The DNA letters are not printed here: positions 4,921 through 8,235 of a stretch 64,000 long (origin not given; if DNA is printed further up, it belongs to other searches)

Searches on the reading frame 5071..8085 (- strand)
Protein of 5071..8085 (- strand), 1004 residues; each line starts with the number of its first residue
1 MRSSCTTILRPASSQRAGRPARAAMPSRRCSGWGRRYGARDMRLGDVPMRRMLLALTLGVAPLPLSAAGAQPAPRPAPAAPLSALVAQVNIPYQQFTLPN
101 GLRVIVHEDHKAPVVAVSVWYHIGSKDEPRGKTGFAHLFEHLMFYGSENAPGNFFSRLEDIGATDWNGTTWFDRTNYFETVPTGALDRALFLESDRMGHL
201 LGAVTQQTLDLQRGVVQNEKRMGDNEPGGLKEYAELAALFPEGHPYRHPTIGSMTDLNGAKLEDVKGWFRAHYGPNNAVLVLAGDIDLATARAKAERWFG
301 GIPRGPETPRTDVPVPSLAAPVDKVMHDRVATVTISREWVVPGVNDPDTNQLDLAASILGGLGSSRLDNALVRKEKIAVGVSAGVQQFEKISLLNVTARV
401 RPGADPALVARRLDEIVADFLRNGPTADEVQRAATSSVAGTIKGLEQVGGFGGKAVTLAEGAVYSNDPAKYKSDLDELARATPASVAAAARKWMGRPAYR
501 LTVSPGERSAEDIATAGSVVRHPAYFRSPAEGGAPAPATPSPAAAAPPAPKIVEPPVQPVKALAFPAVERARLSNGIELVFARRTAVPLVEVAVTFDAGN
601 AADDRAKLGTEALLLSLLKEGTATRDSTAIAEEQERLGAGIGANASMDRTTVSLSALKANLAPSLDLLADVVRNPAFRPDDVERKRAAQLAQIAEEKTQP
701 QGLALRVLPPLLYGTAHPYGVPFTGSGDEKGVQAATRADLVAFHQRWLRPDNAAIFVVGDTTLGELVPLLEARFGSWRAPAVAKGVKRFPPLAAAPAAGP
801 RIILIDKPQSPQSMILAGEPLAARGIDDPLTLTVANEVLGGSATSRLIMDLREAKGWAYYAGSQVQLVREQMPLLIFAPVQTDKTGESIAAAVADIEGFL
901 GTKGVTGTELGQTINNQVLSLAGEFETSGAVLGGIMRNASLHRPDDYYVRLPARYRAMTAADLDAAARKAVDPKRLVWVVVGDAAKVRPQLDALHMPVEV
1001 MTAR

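Call 89: search_protein_families(library=pfam, proteins=[window:5071-8085:-], max_evalue=0.001)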
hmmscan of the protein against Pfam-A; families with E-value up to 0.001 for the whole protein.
window:5071-8085:- (1004 aa): 2 families
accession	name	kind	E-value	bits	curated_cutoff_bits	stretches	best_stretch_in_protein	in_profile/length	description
PF05193.26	Peptidase_M16_C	-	1.1e-56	192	23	2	262-435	4-179/181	Peptidase M16 inactive domain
PF00675.25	Peptidase_M16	-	1.3e-33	116.4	22.3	2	587-706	10-129/149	Insulinase (Peptidase family M16)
